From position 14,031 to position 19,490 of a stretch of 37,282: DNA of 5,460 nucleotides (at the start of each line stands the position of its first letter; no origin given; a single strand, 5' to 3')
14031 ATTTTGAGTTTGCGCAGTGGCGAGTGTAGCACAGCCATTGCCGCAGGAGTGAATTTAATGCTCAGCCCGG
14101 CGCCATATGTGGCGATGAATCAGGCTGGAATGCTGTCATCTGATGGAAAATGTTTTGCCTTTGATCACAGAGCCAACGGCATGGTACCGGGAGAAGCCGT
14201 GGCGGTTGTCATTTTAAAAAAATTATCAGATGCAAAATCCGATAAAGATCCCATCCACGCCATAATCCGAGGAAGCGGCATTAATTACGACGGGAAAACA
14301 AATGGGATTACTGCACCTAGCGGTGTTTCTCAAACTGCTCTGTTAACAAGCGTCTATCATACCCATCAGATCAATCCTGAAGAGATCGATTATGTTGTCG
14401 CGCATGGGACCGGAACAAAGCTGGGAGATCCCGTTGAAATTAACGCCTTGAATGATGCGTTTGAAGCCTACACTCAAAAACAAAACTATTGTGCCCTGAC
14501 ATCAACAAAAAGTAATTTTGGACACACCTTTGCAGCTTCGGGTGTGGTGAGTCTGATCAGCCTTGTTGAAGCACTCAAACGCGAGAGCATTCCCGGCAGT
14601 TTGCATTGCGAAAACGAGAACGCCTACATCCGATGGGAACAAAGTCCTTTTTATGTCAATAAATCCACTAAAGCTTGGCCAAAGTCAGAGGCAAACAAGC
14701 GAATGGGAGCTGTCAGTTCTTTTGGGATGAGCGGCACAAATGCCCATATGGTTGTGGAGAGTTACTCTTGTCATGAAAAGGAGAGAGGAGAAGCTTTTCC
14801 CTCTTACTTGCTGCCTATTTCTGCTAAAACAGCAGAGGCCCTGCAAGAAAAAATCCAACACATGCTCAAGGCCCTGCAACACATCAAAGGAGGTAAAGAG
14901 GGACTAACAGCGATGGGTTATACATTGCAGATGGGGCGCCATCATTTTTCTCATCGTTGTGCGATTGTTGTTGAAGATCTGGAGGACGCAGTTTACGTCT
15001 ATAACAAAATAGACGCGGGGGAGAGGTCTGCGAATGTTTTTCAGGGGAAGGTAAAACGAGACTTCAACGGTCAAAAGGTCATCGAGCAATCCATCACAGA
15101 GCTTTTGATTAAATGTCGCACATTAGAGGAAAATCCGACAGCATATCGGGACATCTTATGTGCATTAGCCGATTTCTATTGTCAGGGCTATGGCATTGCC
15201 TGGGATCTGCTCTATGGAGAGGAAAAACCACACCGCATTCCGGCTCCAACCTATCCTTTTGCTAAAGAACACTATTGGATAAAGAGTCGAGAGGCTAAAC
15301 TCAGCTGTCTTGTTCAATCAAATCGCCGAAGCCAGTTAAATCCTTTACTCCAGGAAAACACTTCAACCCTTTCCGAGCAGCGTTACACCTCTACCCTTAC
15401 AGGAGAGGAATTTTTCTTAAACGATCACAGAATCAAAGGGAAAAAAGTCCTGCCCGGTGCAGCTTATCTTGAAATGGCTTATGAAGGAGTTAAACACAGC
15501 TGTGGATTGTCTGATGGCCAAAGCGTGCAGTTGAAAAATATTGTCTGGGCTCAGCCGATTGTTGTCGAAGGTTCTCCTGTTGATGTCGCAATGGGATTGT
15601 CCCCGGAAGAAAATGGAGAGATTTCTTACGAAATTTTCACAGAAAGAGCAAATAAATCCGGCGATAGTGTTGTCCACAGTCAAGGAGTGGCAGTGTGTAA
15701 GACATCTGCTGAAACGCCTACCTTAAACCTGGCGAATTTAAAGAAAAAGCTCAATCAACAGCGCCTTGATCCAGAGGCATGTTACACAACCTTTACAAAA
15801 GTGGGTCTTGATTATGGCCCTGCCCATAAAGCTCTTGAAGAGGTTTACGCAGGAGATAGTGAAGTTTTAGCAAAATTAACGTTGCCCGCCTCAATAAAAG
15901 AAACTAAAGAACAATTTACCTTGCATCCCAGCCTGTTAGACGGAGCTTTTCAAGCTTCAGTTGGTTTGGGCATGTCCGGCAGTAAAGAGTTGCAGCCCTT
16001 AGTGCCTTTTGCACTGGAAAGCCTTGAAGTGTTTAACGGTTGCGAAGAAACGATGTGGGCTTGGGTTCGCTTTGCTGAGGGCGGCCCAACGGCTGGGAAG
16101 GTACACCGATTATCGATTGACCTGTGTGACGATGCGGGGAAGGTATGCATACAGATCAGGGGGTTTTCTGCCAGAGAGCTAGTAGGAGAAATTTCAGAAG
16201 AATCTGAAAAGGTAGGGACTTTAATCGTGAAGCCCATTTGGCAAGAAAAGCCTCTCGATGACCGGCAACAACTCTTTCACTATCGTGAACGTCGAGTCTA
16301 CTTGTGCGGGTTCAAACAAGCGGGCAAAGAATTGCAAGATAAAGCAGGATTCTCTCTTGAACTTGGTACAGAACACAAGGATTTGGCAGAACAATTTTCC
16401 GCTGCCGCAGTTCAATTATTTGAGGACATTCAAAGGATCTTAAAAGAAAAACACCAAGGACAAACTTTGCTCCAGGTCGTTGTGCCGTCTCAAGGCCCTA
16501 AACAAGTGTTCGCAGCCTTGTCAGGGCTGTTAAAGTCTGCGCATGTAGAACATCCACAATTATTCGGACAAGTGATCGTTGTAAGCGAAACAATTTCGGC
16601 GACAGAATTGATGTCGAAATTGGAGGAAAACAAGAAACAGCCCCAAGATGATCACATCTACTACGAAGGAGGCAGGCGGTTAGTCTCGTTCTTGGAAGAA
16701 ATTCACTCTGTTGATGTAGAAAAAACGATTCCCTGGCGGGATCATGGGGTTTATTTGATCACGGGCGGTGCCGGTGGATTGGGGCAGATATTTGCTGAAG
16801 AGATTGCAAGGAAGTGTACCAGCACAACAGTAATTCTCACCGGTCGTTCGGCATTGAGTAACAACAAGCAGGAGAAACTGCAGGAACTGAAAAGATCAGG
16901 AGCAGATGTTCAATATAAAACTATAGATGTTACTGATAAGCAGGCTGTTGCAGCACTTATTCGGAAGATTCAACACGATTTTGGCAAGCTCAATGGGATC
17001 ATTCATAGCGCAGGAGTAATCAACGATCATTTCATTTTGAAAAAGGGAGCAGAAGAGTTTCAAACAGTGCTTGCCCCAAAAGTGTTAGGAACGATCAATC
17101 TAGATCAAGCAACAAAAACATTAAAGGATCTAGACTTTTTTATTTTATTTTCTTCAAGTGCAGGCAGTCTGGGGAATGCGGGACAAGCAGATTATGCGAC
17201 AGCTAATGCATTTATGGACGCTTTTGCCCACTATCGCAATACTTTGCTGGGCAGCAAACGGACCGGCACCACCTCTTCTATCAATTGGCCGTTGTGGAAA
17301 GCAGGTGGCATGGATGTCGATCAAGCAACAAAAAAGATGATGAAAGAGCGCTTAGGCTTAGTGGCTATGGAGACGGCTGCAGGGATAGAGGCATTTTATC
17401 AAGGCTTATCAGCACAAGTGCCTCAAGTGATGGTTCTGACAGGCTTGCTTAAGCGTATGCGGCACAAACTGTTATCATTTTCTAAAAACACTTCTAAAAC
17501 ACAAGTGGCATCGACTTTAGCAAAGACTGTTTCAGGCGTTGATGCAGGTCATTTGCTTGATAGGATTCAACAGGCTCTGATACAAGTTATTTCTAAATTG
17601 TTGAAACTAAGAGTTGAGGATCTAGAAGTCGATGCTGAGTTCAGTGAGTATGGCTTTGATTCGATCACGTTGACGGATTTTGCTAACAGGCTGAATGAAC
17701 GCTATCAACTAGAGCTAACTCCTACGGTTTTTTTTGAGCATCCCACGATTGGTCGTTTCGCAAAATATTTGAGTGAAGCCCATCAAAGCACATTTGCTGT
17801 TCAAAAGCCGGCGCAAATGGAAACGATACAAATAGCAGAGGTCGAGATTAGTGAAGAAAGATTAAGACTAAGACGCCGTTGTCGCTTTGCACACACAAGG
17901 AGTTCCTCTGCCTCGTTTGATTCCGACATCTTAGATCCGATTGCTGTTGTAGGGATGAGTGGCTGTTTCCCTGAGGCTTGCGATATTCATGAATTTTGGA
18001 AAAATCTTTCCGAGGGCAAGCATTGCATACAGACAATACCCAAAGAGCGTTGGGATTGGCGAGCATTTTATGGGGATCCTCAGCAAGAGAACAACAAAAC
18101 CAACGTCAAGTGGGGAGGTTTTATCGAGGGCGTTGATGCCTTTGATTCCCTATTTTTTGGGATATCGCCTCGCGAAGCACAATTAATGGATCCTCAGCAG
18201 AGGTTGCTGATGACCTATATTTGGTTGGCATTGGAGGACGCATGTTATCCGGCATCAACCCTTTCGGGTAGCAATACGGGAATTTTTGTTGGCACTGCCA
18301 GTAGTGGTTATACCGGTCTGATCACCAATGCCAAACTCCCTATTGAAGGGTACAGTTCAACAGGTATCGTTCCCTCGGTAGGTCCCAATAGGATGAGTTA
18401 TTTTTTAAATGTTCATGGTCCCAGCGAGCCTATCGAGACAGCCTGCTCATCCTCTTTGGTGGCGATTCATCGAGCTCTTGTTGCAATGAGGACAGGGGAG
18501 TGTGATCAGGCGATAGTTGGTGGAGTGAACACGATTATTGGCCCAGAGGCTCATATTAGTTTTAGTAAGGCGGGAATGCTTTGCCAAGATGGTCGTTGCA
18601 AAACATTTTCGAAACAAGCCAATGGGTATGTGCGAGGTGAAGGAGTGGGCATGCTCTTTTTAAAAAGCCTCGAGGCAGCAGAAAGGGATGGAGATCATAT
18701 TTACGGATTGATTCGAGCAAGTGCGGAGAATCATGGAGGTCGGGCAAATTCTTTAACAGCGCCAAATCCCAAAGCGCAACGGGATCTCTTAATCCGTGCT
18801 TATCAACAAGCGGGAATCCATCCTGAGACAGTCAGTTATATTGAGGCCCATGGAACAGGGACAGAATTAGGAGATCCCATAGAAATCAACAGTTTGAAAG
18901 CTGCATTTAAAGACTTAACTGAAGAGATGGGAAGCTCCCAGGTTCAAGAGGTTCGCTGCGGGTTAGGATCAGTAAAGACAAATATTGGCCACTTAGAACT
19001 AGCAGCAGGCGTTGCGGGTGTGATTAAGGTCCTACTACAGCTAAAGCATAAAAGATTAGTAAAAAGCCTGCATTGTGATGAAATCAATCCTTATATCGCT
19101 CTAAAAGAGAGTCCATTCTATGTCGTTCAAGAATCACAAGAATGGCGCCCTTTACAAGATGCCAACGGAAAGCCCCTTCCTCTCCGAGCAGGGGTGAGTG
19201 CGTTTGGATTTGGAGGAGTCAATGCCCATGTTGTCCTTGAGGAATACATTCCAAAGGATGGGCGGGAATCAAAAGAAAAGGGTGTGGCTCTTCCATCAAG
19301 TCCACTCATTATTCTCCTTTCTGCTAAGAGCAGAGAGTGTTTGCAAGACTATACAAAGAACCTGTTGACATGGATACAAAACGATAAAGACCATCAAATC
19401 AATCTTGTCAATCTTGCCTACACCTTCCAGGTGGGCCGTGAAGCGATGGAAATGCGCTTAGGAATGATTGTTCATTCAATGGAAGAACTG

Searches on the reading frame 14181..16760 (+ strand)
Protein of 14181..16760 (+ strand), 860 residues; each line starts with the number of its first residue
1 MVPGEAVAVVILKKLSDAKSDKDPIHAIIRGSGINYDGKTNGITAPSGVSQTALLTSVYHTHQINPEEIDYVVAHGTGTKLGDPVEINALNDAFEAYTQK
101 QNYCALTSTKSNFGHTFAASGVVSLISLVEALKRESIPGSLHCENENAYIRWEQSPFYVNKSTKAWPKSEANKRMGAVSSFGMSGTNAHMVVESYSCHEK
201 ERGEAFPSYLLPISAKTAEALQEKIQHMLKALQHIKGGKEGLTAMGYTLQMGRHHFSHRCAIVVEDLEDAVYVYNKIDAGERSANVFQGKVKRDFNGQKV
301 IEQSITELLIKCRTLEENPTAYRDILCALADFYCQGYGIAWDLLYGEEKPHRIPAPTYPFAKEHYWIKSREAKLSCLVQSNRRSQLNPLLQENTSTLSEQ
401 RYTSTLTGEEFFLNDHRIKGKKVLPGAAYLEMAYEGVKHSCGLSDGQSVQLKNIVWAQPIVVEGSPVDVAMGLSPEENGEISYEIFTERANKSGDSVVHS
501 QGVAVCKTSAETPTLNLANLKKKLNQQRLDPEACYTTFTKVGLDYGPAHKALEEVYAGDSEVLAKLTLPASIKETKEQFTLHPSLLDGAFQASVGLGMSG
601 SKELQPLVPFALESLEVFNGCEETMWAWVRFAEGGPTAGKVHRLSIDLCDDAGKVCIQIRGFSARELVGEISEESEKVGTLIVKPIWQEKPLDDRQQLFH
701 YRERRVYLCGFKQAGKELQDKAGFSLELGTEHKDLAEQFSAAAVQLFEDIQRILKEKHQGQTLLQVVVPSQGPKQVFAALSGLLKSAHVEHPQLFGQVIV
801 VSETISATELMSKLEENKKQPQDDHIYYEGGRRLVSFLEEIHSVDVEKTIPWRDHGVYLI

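Call 6: search_protein_families(library=pfam, proteins=[window:14181-16760:+], max_evalue=0.001)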
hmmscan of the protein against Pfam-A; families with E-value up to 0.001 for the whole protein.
window:14181-16760:+ (860 aa): 7 families
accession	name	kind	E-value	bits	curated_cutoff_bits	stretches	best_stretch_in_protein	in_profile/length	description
PF02801.28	Ketoacyl-synt_C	-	2.7e-37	127.8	20.8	1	26-143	1-118/119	Beta-ketoacyl synthase, C-terminal domain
PF14765.12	PS-DH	-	1.9e-32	112.5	23.7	1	526-671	14-163/166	Polyketide synthase dehydratase N-terminal domain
PF21089.3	PKS_DH_N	-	7.6e-27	93.7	27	1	388-487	2-102/103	Polyketide synthase dehydratase domain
PF22621.2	CurL-like_PKS_C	-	1.1e-14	54.6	27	1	209-271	1-61/64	CurL-like, PKS C-terminal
PF16197.11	KAsynt_C_assoc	-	3.1e-11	44.1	33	1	147-260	2-108/111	Ketoacyl-synthetase C-terminal extension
PF22336.2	RhiE-like_linker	-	5.4e-11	42.8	27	1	213-270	2-56/67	RhiE-like, KS-MAT linker domain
PF21394.3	Beta-ketacyl_N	-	0.00075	19.6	26.9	0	729-810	80-163/170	Beta-ketoacyl synthase-like, N-terminal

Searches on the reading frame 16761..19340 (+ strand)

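Call 6: search_protein_families(library=pfam, proteins=[window:16761-19340:+], max_evalue=0.001)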
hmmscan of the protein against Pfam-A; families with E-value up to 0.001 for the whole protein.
window:16761-19340:+ (860 aa): 10 families
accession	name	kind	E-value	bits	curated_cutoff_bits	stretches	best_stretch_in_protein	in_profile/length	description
PF00109.32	ketoacyl-synt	-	4.3e-89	298.9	20.8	1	392-640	2-252/252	Beta-ketoacyl synthase, N-terminal domain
PF08659.16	KR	-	3.8e-53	180.5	22.6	1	1-180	6-179/180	KR domain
PF02801.28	Ketoacyl-synt_C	-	1e-37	129.2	20.8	1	648-772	1-118/119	Beta-ketoacyl synthase, C-terminal domain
PF00550.31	PP-binding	-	7.3e-19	68.2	20.8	1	271-337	1-67/67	Phosphopantetheine attachment site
PF00106.31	adh_short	-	2.8e-15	56.7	26.6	1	1-157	6-161/195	short chain dehydrogenase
PF13561.12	adh_short_C2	-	4.3e-12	46.6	27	1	12-161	13-159/236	Enoyl-(Acyl carrier protein) reductase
PF16197.11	KAsynt_C_assoc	-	1.2e-10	42.2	33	1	776-859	2-71/111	Ketoacyl-synthetase C-terminal extension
PF23297.2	ACP_SdgA_C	-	3e-06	27.7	27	1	267-340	9-82/95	Highly reducing polyketide synthase sdgA, C-terminal ACP domain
PF07993.18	NAD_binding_4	-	0.00011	21.9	20.1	1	1-143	2-148/258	Male sterility protein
PF16363.11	GDP_Man_Dehyd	-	0.00057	19.9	27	1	1-141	3-137/332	GDP-mannose 4,6 dehydratase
